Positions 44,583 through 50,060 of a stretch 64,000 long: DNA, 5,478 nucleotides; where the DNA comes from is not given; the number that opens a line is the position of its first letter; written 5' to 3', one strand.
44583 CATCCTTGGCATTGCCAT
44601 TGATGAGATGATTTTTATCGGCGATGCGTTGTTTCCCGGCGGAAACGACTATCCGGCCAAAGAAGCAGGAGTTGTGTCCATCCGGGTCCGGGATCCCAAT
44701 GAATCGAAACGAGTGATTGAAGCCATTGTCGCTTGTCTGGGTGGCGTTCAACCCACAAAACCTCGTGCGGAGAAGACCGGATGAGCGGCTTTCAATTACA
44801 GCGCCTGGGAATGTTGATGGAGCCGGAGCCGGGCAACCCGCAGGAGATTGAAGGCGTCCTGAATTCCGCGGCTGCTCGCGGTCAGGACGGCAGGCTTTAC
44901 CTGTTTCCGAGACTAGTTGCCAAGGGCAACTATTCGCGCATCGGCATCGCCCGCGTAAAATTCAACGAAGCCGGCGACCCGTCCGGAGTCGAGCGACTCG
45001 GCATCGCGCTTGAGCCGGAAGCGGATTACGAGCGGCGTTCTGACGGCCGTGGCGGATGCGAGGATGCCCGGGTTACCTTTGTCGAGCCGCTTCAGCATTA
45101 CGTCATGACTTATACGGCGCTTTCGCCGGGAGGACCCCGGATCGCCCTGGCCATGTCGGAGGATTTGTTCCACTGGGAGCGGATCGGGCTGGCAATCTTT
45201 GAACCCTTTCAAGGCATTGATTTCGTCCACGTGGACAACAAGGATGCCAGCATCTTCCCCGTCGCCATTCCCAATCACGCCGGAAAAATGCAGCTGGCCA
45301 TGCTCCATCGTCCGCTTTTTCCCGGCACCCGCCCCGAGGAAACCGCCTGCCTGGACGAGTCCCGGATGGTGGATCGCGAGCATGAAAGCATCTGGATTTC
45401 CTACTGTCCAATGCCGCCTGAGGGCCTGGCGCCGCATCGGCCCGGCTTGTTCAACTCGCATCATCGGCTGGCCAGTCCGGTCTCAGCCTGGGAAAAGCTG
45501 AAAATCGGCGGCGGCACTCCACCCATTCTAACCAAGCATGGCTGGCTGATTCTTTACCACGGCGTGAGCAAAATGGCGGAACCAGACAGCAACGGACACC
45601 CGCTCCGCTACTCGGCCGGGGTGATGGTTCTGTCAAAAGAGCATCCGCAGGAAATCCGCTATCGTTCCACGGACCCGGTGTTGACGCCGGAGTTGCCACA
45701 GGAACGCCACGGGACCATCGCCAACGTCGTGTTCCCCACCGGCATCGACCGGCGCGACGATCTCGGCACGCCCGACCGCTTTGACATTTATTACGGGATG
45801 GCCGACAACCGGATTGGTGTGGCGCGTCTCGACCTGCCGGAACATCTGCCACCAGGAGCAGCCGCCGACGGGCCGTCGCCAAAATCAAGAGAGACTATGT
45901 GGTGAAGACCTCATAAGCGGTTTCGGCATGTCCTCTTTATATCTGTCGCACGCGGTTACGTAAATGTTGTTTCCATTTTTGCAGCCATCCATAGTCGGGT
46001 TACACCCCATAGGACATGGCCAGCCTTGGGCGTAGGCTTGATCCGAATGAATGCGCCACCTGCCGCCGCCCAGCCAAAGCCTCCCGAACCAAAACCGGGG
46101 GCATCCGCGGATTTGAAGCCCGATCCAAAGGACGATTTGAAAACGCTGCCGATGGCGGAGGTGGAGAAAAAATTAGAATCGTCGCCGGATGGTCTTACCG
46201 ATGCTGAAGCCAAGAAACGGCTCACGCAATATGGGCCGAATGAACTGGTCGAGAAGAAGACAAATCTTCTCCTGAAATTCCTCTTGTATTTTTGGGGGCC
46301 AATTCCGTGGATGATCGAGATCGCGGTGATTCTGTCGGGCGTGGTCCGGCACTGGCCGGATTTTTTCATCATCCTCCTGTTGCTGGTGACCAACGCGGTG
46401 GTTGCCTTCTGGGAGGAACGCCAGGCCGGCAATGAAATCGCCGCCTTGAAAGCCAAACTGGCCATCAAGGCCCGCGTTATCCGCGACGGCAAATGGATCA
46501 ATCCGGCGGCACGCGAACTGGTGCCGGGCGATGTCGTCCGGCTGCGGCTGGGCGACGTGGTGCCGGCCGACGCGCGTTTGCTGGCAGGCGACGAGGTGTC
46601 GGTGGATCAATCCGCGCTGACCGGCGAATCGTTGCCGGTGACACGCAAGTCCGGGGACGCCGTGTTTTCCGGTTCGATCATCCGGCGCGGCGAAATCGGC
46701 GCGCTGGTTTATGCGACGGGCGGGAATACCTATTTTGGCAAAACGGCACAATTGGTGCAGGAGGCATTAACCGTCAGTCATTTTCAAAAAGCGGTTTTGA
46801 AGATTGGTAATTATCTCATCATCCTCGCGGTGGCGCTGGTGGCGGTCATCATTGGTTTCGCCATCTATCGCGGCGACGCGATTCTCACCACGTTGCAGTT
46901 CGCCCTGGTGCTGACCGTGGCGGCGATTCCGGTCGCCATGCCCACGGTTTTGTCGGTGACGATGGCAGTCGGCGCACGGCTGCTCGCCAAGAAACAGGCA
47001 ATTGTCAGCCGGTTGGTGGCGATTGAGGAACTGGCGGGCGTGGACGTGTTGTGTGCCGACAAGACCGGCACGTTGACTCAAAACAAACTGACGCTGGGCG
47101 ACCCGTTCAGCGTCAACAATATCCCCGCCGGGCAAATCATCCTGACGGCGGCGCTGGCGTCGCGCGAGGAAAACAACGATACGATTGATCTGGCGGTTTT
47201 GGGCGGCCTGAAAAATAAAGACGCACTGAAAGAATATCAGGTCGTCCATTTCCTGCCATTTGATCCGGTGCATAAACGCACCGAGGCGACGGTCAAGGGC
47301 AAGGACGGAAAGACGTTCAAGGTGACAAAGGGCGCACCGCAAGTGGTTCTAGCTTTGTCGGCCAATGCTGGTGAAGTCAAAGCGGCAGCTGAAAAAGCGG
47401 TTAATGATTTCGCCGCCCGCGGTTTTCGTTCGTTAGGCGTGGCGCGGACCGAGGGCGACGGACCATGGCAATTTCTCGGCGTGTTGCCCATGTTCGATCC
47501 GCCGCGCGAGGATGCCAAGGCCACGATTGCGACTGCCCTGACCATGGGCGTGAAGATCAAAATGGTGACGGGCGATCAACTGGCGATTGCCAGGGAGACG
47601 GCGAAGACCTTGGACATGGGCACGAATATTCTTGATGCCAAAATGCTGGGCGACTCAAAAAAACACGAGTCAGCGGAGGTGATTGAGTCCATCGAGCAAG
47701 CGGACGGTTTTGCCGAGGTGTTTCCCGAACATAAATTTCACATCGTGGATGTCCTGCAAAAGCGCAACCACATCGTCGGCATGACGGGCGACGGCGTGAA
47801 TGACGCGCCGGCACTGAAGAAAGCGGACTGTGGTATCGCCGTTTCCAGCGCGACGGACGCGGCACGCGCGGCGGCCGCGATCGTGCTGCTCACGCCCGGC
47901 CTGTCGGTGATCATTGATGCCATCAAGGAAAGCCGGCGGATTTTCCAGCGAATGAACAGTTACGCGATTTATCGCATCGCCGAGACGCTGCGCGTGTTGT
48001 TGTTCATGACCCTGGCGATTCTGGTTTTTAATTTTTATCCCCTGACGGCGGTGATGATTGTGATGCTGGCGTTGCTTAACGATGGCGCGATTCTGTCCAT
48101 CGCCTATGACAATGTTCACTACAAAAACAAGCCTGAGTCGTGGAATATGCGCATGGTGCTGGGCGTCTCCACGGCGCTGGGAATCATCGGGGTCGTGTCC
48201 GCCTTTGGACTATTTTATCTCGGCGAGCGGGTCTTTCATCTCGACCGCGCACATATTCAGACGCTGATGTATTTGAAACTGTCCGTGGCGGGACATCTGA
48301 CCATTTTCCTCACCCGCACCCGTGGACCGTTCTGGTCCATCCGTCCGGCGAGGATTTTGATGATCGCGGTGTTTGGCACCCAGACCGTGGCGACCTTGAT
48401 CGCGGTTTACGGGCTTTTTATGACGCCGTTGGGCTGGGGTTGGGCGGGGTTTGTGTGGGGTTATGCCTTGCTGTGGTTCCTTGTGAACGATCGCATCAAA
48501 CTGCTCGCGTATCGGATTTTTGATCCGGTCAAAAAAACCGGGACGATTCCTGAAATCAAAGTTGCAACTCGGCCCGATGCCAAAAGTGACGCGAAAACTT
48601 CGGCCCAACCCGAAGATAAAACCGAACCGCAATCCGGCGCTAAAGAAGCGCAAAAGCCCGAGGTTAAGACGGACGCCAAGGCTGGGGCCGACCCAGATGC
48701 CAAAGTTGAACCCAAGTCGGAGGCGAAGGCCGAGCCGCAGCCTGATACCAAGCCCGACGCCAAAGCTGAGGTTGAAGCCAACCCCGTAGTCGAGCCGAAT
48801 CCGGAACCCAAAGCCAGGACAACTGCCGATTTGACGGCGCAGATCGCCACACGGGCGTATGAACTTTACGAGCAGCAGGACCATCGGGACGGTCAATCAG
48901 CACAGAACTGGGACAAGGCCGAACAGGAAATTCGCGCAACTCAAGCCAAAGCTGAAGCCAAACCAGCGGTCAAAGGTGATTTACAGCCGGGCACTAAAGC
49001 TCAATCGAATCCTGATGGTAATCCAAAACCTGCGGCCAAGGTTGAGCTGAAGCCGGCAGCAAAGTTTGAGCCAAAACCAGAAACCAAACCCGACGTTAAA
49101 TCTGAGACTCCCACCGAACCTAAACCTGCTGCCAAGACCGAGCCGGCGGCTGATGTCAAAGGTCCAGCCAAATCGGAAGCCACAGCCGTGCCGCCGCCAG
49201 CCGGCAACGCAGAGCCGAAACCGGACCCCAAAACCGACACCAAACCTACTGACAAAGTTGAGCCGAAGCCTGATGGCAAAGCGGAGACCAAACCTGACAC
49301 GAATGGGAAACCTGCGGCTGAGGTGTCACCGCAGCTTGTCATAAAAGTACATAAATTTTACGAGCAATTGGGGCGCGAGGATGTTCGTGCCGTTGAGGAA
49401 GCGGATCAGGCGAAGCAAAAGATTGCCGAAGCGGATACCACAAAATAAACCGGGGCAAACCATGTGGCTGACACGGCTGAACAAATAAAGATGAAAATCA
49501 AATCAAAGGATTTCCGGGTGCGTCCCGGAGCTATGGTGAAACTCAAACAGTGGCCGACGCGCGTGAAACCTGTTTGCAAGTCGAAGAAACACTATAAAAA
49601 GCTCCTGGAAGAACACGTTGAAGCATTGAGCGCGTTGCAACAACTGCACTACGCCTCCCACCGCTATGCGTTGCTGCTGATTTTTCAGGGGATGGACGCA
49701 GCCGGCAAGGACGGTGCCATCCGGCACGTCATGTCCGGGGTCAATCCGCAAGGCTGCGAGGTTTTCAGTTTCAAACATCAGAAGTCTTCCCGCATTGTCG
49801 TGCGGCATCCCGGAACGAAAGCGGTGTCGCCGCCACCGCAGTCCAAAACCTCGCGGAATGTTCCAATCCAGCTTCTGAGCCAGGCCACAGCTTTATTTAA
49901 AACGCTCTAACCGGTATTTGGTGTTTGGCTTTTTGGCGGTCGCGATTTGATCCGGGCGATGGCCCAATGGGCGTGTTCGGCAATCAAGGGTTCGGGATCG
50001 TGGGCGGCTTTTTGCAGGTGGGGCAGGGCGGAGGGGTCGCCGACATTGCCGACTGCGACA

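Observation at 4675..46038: Orientation-locked dyad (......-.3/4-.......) exactly 22 nt upstream of a position-matched hexamer, eight times: candidate regulon promoter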

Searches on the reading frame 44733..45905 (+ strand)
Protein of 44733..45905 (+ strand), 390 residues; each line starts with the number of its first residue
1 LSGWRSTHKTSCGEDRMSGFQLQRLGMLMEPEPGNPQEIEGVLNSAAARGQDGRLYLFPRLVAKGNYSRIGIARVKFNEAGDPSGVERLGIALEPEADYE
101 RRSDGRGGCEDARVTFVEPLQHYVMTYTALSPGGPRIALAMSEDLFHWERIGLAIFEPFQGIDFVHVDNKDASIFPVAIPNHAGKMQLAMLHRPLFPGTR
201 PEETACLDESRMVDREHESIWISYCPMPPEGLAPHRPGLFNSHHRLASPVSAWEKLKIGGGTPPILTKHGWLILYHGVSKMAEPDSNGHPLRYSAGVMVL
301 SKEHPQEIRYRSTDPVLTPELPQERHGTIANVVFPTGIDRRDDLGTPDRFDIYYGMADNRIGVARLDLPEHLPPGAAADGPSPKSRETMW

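Call 13: search_protein_families(library=pfam, proteins=[window:44733-45905:+])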
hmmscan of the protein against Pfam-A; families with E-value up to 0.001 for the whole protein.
window:44733-45905:+ (390 aa): 1 family
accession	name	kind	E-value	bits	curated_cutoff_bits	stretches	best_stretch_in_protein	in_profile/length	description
PF04041.19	Glyco_hydro_130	-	5.2e-34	118.1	26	1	36-368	29-311/320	beta-1,4-mannooligosaccharide phosphorylase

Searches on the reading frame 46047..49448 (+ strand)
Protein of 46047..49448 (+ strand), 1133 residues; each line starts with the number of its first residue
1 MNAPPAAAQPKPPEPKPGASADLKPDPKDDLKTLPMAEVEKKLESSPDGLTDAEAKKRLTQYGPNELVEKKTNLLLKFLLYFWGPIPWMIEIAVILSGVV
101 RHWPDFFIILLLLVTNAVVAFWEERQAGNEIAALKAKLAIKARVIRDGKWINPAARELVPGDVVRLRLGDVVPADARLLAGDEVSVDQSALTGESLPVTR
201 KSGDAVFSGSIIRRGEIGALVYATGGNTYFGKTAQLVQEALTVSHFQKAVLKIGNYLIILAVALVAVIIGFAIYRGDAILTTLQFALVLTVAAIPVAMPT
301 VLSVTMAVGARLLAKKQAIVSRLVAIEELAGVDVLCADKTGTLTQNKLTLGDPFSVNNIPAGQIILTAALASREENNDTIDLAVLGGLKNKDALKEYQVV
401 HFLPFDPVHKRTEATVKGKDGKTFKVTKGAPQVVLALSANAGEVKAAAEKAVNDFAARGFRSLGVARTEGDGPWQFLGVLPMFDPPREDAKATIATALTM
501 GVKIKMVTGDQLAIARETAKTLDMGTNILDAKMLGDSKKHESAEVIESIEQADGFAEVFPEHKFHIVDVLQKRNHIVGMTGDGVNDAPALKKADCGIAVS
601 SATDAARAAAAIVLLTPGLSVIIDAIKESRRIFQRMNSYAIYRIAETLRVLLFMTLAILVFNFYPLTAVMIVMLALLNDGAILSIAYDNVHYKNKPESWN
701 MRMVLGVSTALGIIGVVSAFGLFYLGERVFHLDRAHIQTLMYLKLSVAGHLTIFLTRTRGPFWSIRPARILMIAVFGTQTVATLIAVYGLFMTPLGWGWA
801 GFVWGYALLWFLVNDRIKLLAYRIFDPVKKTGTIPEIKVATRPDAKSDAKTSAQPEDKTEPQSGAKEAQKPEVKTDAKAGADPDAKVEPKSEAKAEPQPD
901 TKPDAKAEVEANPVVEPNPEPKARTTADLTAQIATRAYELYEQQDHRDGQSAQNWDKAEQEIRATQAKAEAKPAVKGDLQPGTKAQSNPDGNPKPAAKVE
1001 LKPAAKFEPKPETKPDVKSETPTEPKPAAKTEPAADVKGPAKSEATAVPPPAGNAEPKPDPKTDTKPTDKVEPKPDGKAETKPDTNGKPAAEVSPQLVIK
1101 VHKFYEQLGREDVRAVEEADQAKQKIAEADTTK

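Call 13: search_protein_families(library=pfam, proteins=[window:46047-49448:+])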
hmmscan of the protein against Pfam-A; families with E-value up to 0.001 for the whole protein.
window:46047-49448:+ (1133 aa): 4 families
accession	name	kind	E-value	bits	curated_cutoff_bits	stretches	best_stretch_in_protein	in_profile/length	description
PF00122.25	E1-E2_ATPase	-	3.8e-51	173.6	28.1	1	139-316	4-181/181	E1-E2 ATPase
PF00690.31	Cation_ATPase_N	-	1.3e-17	63.6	20.4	1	33-97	3-69/69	Cation transporter/ATPase, N-terminus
PF00702.32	Hydrolase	-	3.6e-13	50.8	26.4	1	333-594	2-191/191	haloacid dehalogenase-like hydrolase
PF11154.13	DUF2934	-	9.6e-09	35.2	22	1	930-964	3-37/37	Protein of unknown function (DUF2934)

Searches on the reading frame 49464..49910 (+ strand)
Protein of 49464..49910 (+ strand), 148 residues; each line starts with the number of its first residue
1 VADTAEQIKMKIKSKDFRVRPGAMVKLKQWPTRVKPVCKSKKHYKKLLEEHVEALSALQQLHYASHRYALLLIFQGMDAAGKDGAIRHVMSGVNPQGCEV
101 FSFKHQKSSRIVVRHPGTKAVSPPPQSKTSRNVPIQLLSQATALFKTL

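Call 13: search_protein_families(library=pfam, proteins=[window:49464-49910:+])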
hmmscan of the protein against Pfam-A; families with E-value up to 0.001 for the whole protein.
window:49464-49910:+ (148 aa): 1 family
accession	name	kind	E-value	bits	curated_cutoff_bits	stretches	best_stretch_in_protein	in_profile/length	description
PF03976.20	PPK2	-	6.4e-12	46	22.3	1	40-105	3-67/229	Polyphosphate kinase 2 (PPK2)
